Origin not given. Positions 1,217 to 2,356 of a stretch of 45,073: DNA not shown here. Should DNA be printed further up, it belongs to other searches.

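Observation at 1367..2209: DapF homologue with serine at both catalytic cysteine positions, translationally coupled to trpE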

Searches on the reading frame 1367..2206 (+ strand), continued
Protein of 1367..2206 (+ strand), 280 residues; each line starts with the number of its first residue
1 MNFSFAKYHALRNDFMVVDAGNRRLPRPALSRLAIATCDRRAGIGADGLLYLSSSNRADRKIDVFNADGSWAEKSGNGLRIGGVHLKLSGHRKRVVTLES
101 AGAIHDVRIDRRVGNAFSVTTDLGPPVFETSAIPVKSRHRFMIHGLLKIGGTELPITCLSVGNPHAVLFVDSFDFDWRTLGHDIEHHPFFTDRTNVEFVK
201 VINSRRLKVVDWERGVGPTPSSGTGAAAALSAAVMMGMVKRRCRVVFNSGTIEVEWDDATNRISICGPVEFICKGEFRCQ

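Call 14: find_encoding_contigs(protein=P0003, flank=10000, max_places=2)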
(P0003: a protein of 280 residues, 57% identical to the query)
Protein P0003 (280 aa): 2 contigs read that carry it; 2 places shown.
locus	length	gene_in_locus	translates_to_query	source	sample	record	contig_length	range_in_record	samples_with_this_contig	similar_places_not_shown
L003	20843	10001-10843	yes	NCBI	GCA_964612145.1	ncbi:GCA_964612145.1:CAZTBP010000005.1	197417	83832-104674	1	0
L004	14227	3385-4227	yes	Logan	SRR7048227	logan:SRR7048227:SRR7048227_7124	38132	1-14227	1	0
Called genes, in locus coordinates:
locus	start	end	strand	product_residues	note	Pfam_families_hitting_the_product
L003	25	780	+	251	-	PF05359:DUF748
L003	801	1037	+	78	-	-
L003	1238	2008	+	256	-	-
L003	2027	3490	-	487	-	PF00982:Glyco_transf_20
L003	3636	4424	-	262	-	PF02358:Trehalose_PPase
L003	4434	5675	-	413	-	PF21269:TreT_GT1, PF00534:Glycos_transf_1, PF20706:GT4-conflict (weak), PF13692:Glyco_trans_1_4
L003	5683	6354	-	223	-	PF19027:DUF5752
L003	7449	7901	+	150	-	-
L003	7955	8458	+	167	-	-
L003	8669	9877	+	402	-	PF00155:Aminotran_1_2, PF12897:Asp_aminotransf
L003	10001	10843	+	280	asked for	PF01678:DAP_epimerase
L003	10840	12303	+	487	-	PF04715:, PF00425:Chorismate_bind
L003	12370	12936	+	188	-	PF00117:GATase, PF07722:Peptidase_C26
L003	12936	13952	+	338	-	PF02885:Glycos_trans_3N, PF00591:Glycos_transf_3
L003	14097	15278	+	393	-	PF07690:MFS_1, PF12832:MFS_1_like (faint), PF07690:MFS_1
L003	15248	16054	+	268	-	PF00218:IGPS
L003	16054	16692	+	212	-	PF00697:PRAI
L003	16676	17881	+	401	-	PF00291:PALP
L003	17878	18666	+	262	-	PF00290:Trp_syntA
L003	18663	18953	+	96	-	PF01817:CM_2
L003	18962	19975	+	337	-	PF18152:DAHP_snth_FXD, PF00793:DAHP_synth_1, PF03102:NeuB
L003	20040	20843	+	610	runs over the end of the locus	PF03485:Arg_tRNA_synt_N (weak), PF00750:tRNA-synt_1d, PF05746:DALR_1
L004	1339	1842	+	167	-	-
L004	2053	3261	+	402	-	PF00155:Aminotran_1_2, PF12897:Asp_aminotransf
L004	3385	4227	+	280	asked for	PF01678:DAP_epimerase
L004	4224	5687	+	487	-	PF04715:, PF00425:Chorismate_bind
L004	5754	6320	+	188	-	PF00117:GATase, PF07722:Peptidase_C26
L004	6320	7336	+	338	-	PF02885:Glycos_trans_3N, PF00591:Glycos_transf_3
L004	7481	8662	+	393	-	PF07690:MFS_1, PF12832:MFS_1_like (faint), PF07690:MFS_1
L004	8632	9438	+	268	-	PF00218:IGPS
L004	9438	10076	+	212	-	PF00697:PRAI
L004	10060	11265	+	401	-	PF00291:PALP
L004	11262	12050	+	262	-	PF00290:Trp_syntA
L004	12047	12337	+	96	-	PF01817:CM_2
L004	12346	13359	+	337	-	PF18152:DAHP_snth_FXD, PF00793:DAHP_synth_1, PF03102:NeuB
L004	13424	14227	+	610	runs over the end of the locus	PF03485:Arg_tRNA_synt_N (weak), PF00750:tRNA-synt_1d, PF05746:DALR_1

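Call 20: search_protein_representatives(protein=window:1367-2206:+)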
Query: 280 residues. Proteins with E-value up to 0.001 (for the whole library): 16542; up to 1e-10: 8762; up to 1e-30: 998. The best 150 are listed.
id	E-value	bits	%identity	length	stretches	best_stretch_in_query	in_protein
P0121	2.9e-87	309.0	49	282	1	2-278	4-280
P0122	5.4e-72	258.8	48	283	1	1-276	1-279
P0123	1.1e-69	251.2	48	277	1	2-278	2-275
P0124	9.8e-67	241.6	44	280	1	4-277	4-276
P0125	2.0e-66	240.6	44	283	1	3-278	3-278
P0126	6.3e-63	229.1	45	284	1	5-272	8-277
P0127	7.3e-58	212.5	39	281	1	3-277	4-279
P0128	1.5e-55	204.9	56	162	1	121-278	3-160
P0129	7.0e-55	202.7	41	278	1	2-276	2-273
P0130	4.7e-52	193.4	38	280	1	3-278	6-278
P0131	1.2e-51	192.1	39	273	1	4-276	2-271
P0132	8.4e-51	189.3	43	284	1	4-277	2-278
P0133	1.9e-50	188.2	39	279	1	4-275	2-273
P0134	3.5e-50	187.3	37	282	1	3-275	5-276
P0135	4.0e-50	187.1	40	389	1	3-275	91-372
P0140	8.0e-49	182.8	41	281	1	5-276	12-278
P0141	8.5e-49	182.8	37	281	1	4-276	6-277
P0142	2.0e-48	181.5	38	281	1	4-279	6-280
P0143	3.0e-48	180.9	38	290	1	3-277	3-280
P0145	5.4e-48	180.1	38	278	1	3-277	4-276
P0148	1.4e-47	178.7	37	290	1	4-280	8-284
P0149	1.5e-47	178.7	42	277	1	1-278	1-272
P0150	7.4e-47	176.4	38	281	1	3-277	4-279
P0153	1.6e-46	175.3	38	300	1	4-277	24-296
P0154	2.3e-46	174.8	36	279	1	4-277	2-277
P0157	4.8e-46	173.7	39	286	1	1-277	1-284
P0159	9.3e-46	172.8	39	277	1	5-276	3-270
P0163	2.6e-45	171.3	38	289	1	2-276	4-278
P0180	1.6e-44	168.7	37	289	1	4-276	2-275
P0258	2.4e-41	158.3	34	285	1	4-277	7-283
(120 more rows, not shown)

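Call 24: find_homologous_proteins(query=A1, max_evalue=1e-10)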
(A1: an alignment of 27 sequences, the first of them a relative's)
Query A1 (27 sequences) (289 aa, profile of the alignment): 8000 proteins with E <= 1e-10 among 8000 candidates; the best 120 are listed.
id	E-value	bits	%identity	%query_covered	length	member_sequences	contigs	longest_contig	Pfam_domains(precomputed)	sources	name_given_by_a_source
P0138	4.8e-114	398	100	100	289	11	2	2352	PF01678.25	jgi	jgi:diaminopimelate epimerase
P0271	9.3e-114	397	90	99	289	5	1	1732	PF01678.25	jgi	jgi:diaminopimelate epimerase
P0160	1.4e-113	397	48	97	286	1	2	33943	PF01678.25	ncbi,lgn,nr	ncbi:MAG: diaminopimelate epimerase [Acidobacteria bacterium]|nr:diaminopimelate epimerase [Acidobac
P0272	1.3e-112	394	47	98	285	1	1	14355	PF01678.25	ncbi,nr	ncbi:MAG: diaminopimelate epimerase [Acidobacteria bacterium]|nr:diaminopimelate epimerase [Acidobac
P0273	2.4e-112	393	49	98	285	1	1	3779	PF01678.25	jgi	jgi:diaminopimelate epimerase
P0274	3.3e-112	392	65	97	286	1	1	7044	PF01678.25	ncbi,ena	-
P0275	4.6e-112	392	48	98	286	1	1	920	PF01678.25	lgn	-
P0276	8.3e-112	391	48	97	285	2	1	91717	PF01678.25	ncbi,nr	ncbi:MAG TPA: diaminopimelate epimerase [Blastocatellia bacterium]|nr:diaminopimelate epimerase [Bla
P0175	2.1e-111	390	49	97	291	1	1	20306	PF01678.25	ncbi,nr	ncbi:MAG: diaminopimelate epimerase [Acidobacteria bacterium]|nr:diaminopimelate epimerase [Acidobac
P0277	2.4e-111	390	51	96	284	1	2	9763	PF01678.25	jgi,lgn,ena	-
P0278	2.6e-111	389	65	97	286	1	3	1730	PF01678.25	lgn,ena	-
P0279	2.9e-111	389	69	97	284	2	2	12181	PF01678.25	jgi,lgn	jgi:diaminopimelate epimerase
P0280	2.9e-111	389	65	98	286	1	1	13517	PF01678.25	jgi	jgi:diaminopimelate epimerase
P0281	3.3e-111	389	49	98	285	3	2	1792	PF01678.25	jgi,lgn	jgi:diaminopimelate epimerase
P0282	3.7e-111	389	65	97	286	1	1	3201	PF01678.25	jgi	jgi:diaminopimelate epimerase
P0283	3.8e-111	389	48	99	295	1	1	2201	PF01678.25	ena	-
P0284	5.7e-111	388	64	98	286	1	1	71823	PF01678.25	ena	-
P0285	6.3e-111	388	61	98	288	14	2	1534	PF01678.25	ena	-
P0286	6.7e-111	388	64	97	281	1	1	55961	PF01678.25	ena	-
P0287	7.0e-111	388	60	97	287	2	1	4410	PF01678.25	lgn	-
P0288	8.7e-111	388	63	97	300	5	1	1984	PF01678.25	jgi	jgi:diaminopimelate epimerase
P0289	1.1e-110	387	65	97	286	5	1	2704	PF01678.25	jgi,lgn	jgi:diaminopimelate epimerase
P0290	1.2e-110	387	65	97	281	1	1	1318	PF01678.25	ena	-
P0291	1.2e-110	387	65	97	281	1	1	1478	PF01678.25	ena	-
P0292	1.2e-110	387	48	97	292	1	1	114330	PF01678.25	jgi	jgi:diaminopimelate epimerase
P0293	1.3e-110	387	64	97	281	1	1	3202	PF01678.25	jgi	jgi:diaminopimelate epimerase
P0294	1.4e-110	387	51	96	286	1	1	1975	PF01678.25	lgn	-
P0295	1.4e-110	387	51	96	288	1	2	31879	PF01678.25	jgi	jgi:diaminopimelate epimerase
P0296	1.5e-110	387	65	97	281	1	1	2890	PF01678.25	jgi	jgi:diaminopimelate epimerase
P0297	1.5e-110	387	53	96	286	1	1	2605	PF01678.25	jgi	jgi:diaminopimelate epimerase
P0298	1.8e-110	387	51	96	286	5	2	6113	PF01678.25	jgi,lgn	jgi:diaminopimelate epimerase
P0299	2.2e-110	386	61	97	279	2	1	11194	PF01678.25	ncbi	-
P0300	2.2e-110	386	63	97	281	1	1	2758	PF01678.25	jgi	jgi:diaminopimelate epimerase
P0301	2.6e-110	386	64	97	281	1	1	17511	PF01678.25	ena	-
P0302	2.8e-110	386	50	96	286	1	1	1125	PF01678.25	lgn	-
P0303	3.3e-110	386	48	97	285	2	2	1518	PF01678.25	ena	-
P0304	3.3e-110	386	61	97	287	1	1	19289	PF01678.25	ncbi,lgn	-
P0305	3.7e-110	386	47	98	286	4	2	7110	PF01678.25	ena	-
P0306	3.8e-110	386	51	98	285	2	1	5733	PF01678.25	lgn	-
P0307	4.1e-110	386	52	98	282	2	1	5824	PF02567.22,PF01678.25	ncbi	-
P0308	4.2e-110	386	64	97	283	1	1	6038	PF01678.25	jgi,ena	-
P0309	4.5e-110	385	47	97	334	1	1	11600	PF01678.25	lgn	-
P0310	4.6e-110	385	49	96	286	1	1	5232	PF01678.25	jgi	jgi:diaminopimelate epimerase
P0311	4.8e-110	385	65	97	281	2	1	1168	PF01678.25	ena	-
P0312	4.9e-110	385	65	97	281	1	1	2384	PF01678.25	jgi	jgi:diaminopimelate epimerase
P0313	5.3e-110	385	53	96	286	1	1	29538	PF01678.25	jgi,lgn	jgi:diaminopimelate epimerase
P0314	5.9e-110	385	53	96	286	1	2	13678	PF01678.25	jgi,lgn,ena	-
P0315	6.7e-110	385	49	98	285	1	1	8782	PF01678.25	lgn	-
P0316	7.5e-110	385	51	96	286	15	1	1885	PF02567.22,PF01678.25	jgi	jgi:diaminopimelate epimerase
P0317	8.0e-110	385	63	97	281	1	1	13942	PF01678.25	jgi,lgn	-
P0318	8.2e-110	385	64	99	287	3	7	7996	PF01678.25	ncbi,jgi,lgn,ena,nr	ncbi:MAG: diaminopimelate epimerase [Acidimicrobiia bacterium]|nr:diaminopimelate epimerase [Acidimi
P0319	8.8e-110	384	63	97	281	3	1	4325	PF01678.25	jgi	jgi:diaminopimelate epimerase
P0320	8.9e-110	384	53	96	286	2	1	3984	PF01678.25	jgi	jgi:diaminopimelate epimerase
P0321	1.0e-109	384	47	97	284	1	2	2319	PF02567.22,PF01678.25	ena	-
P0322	1.2e-109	384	54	96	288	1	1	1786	PF01678.25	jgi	jgi:diaminopimelate epimerase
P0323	1.2e-109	384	52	96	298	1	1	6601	PF01678.25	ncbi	-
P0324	1.6e-109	384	49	96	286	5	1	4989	PF01678.25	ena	-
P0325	1.7e-109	384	52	98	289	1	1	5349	PF01678.25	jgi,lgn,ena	-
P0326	1.7e-109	384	63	97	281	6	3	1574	PF01678.25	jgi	jgi:diaminopimelate epimerase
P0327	1.7e-109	384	69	99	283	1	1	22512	PF01678.25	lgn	-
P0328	1.9e-109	383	64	97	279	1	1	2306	PF01678.25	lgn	-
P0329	2.0e-109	383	63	97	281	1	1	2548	PF01678.25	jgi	-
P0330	2.1e-109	383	50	97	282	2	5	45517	PF01678.25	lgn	-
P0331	2.1e-109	383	49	97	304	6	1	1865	PF01678.25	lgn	-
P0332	2.6e-109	383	65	97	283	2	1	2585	PF01678.25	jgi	jgi:diaminopimelate epimerase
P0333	2.7e-109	383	50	98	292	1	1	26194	PF01678.25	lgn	-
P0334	2.7e-109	383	63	97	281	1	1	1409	PF01678.25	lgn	-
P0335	2.8e-109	383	51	97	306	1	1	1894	PF01678.25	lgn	-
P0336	2.8e-109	383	46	98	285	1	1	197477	PF01678.25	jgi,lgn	jgi:diaminopimelate epimerase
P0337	2.9e-109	383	63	97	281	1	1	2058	PF01678.25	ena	-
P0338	3.1e-109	383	61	97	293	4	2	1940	PF01678.25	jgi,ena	-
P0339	3.1e-109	383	60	98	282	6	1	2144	PF01678.25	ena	-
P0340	3.3e-109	383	64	97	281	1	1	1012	PF01678.25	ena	-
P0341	3.8e-109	382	63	97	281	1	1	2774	PF01678.25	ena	-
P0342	3.9e-109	382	51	97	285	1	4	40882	PF01678.25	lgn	-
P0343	4.0e-109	382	51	96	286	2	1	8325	PF01678.25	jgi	jgi:diaminopimelate epimerase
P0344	4.0e-109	382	58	97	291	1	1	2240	PF01678.25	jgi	jgi:diaminopimelate epimerase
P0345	4.1e-109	382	63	97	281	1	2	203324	PF01678.25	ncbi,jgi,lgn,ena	-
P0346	4.1e-109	382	49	97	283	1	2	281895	PF01678.25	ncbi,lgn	ncbi:MAG: diaminopimelate epimerase [Blastocatellia bacterium]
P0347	4.3e-109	382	62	97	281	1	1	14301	PF01678.25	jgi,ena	-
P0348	4.3e-109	382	63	97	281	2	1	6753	PF01678.25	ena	-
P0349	4.6e-109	382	64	97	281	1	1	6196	PF01678.25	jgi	jgi:diaminopimelate epimerase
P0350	4.7e-109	382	50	96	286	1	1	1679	PF01678.25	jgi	jgi:diaminopimelate epimerase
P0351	4.8e-109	382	62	97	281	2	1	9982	PF01678.25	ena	-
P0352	4.8e-109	382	62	97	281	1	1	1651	PF01678.25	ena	-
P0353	4.8e-109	382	65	97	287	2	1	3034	PF01678.25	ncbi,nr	ncbi:MAG: diaminopimelate epimerase [Acidobacteria bacterium]|nr:diaminopimelate epimerase [Acidobac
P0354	4.8e-109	382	63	97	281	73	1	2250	PF01678.25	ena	-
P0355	4.8e-109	382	50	96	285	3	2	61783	PF01678.25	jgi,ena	-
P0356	4.8e-109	382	72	97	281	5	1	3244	PF01678.25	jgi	jgi:diaminopimelate epimerase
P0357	4.9e-109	382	57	97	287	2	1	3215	PF01678.25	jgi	jgi:diaminopimelate epimerase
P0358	4.9e-109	382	60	97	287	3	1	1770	PF01678.25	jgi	jgi:diaminopimelate epimerase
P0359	5.0e-109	382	64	97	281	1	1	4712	PF01678.25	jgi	jgi:diaminopimelate epimerase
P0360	5.1e-109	382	50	98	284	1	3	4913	PF01678.25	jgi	jgi:diaminopimelate epimerase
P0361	5.1e-109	382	47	97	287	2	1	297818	PF01678.25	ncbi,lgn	-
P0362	5.3e-109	382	49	97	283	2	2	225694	PF01678.25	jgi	jgi:diaminopimelate epimerase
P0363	5.5e-109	382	46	97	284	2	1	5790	PF01678.25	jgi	jgi:diaminopimelate epimerase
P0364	5.7e-109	382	47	98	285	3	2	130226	PF01678.25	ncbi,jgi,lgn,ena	-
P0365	6.0e-109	382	62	97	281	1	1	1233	PF01678.25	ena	-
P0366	6.0e-109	382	49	97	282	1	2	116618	PF01678.25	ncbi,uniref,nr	ncbi:MAG: Diaminopimelate epimerase [Candidatus Saccharicenans subterraneus]|uniref:Diaminopimelate 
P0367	6.2e-109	382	49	97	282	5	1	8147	PF01678.25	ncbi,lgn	-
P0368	6.4e-109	382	50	95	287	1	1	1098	PF01678.25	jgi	jgi:diaminopimelate epimerase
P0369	7.1e-109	381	49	97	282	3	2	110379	PF01678.25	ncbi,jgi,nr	ncbi:MAG: diaminopimelate epimerase [Candidatus Saccharicenans sp.]|jgi:diaminopimelate epimerase|nr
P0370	7.2e-109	381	51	97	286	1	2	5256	PF01678.25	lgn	-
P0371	7.2e-109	381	50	98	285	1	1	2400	PF01678.25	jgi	jgi:diaminopimelate epimerase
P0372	8.2e-109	381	49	96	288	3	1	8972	PF02567.22,PF01678.25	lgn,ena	-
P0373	8.2e-109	381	49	96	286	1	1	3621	PF02567.22,PF01678.25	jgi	jgi:diaminopimelate epimerase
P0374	8.7e-109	381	63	97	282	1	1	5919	PF01678.25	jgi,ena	-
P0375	9.3e-109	381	49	97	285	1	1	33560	PF01678.25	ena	-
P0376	9.5e-109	381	50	97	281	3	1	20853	PF01678.25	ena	-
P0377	9.7e-109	381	59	97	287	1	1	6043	PF01678.25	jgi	jgi:diaminopimelate epimerase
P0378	1.0e-108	381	48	97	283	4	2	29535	PF01678.25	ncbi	-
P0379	1.0e-108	381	49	96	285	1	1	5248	PF01678.25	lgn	-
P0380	1.1e-108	381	63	97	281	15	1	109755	PF01678.25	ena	-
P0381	1.1e-108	381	46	98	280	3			PF01678.25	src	-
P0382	1.1e-108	381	50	96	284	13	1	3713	PF01678.25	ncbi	-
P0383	1.1e-108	381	47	98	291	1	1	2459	PF01678.25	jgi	jgi:diaminopimelate epimerase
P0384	1.2e-108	381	49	97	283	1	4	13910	PF01678.25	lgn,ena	-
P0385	1.3e-108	381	49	97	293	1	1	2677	PF01678.25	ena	-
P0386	1.3e-108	381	63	97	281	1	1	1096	PF01678.25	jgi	-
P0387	1.3e-108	381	51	97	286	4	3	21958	PF01678.25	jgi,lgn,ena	-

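Call 26: find_encoding_contigs(protein=P0346, flank=8000, max_places=1)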
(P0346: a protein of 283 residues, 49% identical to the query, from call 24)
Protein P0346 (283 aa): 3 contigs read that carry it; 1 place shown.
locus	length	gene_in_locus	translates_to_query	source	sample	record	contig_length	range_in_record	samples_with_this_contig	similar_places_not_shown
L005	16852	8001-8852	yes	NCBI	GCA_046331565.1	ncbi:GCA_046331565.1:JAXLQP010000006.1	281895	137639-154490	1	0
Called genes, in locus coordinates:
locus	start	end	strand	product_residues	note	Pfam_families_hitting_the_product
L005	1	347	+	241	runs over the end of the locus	-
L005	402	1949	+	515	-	PF00595:PDZ (faint), PF13180:PDZ_2, PF17820:PDZ_6, PF13180:PDZ_2, PF17820:PDZ_6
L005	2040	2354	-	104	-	PF18902:DUF5658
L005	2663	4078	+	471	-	PF03308:MeaB, PF00903:Glyoxalase, PF13468:Glyoxalase_3, PF13669:Glyoxalase_4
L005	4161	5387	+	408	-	PF13145:Rotamase_2, PF13616:Rotamase_3, PF00639:Rotamase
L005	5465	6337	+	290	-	PF01048:PNP_UDP_1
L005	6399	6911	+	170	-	PF13174:TPR_6 (faint)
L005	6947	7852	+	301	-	PF00294:PfkB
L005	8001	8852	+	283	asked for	PF01678:DAP_epimerase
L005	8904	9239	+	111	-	PF09413:DUF2007 (weak)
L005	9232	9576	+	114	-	PF03091:CutA1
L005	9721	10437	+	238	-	PF00072:Response_reg, PF00486:Trans_reg_C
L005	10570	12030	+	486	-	PF00672:HAMP, PF00512:HisKA, PF02518:HATPase_c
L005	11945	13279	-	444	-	PF01134:GIDA (faint), PF01266:DAO (faint), PF01494:FAD_binding_3 (faint), PF03486:HI0933_like (faint), PF07992:Pyr_redox_2, PF13450:NAD_binding_8 (weak), PF00070:Pyr_redox (weak), PF22366:NDH2_C, +1 more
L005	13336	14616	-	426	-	PF03447:NAD_binding_3, PF00742:Homoserine_dh, PF01842:ACT (weak)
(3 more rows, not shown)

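Call 27: find_encoding_contigs(protein=P0366, flank=8000, max_places=1)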
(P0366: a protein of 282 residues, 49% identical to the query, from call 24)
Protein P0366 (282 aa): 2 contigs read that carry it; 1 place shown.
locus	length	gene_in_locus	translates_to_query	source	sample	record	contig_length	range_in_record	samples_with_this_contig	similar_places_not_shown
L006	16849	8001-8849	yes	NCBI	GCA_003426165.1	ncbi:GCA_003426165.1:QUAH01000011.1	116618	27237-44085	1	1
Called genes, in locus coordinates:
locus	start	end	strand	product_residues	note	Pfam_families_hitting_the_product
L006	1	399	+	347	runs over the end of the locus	PF00850:Hist_deacetyl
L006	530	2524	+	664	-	PF04773:FecR (weak), PF20245:DUF6600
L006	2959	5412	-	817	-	PF00912:Transgly, PF17092:PCB_OB (weak), PF00905:Transpeptidase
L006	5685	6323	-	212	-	PF02223:Thymidylate_kin, PF13521:AAA_28 (weak), PF13671:AAA_33 (weak)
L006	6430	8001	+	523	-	PF00089:Trypsin, PF13365:Trypsin_2, PF00595:PDZ, PF13180:PDZ_2, PF17820:PDZ_6, PF00595:PDZ, PF13180:PDZ_2, PF17820:PDZ_6, +2 more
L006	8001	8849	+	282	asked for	PF01678:DAP_epimerase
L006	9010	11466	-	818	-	PF02190:LON_substr_bdg, PF00004:AAA, PF07728:AAA_5, PF22667:Lon_lid, PF05362:Lon_C, PF13541:ChlI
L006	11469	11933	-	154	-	PF00011:HSP20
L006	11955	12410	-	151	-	PF22811:Zn_ribbon_NrdR, PF03477:ATP-cone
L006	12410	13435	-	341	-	PF03706:LPG_synthase_TM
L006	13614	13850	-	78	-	-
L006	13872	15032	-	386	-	PF10509:GalKase_gal_bdg, PF00288:GHMP_kinases_N, PF08544:GHMP_kinases_C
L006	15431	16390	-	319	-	PF22612:GH113, PF13547:GTA_TIM (faint)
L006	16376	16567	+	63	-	-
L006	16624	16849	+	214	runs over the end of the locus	-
